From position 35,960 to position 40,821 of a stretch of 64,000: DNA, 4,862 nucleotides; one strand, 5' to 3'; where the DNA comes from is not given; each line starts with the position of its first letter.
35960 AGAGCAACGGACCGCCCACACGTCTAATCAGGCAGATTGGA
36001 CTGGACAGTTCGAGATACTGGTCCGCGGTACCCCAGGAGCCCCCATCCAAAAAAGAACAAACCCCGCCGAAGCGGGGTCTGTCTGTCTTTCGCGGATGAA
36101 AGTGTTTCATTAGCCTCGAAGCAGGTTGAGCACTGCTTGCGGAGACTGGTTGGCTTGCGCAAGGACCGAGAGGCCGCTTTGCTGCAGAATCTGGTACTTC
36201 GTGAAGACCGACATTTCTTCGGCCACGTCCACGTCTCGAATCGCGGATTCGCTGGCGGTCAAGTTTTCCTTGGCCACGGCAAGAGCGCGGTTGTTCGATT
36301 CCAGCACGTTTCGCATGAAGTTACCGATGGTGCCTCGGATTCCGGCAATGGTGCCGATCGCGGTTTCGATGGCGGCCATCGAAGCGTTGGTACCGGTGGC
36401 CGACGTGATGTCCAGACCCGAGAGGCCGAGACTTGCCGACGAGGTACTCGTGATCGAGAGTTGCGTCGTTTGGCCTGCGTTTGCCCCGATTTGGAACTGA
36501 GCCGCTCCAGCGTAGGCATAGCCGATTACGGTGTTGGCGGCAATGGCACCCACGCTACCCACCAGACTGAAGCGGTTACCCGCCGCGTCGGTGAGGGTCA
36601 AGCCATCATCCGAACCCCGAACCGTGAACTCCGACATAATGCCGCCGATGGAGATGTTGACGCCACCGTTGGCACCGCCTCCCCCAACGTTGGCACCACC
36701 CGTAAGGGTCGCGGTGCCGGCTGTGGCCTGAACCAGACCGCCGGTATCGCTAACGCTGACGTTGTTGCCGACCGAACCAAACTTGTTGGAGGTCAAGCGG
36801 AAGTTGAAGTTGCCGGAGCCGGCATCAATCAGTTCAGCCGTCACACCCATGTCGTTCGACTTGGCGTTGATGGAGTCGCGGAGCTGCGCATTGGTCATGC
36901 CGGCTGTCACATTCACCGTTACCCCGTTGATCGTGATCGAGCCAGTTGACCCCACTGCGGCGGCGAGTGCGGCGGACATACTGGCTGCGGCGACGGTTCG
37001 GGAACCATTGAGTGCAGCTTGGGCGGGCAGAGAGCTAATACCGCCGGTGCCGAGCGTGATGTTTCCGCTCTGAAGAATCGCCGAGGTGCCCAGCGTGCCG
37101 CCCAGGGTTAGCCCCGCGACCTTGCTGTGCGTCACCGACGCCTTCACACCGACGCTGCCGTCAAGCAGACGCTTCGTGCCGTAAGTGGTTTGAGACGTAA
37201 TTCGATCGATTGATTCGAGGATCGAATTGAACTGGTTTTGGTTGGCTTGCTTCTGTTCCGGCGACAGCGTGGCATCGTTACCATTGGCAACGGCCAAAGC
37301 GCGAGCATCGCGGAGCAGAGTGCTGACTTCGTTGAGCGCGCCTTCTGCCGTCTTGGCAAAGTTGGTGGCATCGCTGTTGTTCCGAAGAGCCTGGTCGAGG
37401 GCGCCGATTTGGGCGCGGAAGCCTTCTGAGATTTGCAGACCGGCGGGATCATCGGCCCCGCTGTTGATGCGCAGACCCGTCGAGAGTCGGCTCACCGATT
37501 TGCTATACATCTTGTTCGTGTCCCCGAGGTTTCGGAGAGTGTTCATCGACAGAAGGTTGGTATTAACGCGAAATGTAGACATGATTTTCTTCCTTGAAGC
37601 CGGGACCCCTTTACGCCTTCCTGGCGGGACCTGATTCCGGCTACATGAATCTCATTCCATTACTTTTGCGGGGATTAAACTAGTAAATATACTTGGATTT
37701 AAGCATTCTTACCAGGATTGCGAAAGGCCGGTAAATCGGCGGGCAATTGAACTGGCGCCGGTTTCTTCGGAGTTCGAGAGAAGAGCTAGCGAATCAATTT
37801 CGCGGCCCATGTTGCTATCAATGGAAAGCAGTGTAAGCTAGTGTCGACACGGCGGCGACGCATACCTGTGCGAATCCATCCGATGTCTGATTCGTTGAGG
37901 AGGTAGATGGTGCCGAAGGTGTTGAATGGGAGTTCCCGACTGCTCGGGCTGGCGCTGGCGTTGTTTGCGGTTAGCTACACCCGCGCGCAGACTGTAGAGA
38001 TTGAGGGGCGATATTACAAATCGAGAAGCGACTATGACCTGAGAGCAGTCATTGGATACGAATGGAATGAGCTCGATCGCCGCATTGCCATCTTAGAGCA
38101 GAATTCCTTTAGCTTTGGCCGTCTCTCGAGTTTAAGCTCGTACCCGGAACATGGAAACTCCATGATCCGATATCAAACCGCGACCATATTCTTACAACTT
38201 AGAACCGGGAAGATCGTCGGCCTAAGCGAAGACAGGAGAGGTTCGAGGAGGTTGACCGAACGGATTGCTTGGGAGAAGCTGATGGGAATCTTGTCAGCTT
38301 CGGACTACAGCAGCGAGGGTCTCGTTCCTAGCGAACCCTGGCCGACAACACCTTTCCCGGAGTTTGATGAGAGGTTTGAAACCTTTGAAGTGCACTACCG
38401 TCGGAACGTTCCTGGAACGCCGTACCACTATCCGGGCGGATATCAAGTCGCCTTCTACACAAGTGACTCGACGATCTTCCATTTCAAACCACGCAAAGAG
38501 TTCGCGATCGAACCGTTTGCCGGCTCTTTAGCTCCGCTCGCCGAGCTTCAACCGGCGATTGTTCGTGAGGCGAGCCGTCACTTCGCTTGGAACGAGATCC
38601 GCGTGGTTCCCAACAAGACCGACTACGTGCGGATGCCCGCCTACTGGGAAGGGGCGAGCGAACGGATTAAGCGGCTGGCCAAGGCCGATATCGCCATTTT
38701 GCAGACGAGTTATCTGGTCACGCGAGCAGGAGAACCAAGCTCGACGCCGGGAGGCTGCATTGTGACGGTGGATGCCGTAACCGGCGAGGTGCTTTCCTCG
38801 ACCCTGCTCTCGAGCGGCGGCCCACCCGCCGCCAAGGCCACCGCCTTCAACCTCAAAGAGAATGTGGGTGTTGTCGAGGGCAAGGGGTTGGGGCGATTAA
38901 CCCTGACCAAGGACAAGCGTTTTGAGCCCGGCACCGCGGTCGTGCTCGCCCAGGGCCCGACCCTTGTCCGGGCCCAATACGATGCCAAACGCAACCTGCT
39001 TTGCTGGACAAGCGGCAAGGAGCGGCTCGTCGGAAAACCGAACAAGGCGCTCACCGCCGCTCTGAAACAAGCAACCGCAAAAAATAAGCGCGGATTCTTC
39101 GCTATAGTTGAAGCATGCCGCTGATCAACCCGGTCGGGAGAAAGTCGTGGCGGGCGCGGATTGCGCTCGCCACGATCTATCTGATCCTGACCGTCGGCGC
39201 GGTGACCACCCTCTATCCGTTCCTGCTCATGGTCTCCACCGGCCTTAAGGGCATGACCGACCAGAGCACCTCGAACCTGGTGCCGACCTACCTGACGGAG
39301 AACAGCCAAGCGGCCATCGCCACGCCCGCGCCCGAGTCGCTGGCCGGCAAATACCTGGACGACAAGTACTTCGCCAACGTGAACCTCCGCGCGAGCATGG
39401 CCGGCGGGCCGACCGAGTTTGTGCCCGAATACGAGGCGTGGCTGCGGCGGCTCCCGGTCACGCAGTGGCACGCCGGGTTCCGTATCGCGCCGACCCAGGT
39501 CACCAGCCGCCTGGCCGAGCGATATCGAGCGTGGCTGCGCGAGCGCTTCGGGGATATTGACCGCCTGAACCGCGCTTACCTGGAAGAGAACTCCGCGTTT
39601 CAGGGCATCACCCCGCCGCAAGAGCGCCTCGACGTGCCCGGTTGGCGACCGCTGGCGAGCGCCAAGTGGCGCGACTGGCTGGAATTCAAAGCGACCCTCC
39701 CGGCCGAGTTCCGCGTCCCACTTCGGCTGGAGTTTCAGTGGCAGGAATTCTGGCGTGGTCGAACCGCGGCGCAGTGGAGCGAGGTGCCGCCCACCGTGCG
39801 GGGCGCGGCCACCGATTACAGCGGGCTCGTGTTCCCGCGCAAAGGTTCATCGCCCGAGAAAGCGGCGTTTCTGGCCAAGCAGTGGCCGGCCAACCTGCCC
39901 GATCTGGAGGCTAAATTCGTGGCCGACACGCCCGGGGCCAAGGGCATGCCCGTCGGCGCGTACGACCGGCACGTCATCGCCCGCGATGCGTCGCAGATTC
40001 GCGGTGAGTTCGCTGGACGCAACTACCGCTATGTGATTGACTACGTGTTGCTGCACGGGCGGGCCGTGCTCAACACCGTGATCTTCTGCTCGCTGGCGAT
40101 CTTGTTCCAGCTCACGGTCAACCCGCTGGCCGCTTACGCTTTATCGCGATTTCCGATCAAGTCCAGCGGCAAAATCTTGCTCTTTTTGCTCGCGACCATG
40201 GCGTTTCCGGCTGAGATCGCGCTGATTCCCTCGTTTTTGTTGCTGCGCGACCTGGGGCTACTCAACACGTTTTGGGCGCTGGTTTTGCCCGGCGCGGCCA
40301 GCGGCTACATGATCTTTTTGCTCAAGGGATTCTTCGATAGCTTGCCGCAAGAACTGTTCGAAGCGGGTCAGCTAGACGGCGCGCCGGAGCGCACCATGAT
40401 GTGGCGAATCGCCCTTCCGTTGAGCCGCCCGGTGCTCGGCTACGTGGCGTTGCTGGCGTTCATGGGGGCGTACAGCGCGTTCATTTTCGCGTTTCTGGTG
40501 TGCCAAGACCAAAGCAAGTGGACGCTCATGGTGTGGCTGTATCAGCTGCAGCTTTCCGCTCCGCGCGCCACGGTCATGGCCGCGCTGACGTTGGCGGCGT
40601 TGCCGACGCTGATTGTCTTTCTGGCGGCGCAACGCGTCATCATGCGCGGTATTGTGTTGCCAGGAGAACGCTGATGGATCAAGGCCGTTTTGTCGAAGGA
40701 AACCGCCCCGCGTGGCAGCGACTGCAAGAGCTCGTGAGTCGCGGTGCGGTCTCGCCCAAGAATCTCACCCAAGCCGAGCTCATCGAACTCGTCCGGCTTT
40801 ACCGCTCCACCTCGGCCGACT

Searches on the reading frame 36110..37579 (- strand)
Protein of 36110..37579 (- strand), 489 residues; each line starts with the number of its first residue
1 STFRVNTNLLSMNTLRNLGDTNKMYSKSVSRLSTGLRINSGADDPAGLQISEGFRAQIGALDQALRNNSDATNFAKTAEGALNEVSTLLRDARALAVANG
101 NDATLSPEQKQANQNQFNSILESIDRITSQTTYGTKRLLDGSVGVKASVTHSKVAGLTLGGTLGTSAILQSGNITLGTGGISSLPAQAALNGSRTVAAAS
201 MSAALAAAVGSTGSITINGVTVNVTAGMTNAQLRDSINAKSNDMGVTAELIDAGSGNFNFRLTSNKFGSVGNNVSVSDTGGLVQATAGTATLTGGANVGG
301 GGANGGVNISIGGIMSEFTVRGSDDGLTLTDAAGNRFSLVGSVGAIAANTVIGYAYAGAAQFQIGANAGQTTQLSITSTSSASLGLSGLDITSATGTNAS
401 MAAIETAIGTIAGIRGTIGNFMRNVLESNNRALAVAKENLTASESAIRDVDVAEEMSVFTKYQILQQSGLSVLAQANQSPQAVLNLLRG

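Call 74: search_protein_families(library=pfam, proteins=[window:36110-37579:-], max_evalue=0.00001)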
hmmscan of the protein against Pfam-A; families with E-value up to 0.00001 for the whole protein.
window:36110-37579:- (489 aa): 2 families
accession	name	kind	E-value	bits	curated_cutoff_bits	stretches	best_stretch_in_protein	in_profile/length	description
PF00669.25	Flagellin_N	-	8.5e-36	123.5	26.6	1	5-142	1-137/139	Bacterial flagellin N-terminal helical region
PF00700.27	Flagellin_C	-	1.7e-21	76.7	23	1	401-487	1-86/86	Bacterial flagellin C-terminal helical region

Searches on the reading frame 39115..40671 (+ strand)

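Call 74: search_protein_families(library=pfam, proteins=[window:39115-40671:+], max_evalue=0.00001)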
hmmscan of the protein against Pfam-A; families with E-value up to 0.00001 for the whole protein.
window:39115-40671:+ (519 aa): 1 family
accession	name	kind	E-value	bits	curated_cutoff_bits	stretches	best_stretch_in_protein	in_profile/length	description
PF00528.27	BPD_transp_1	-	2.3e-13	50.7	26.4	1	354-512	20-181/184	Binding-protein-dependent transport system inner membrane component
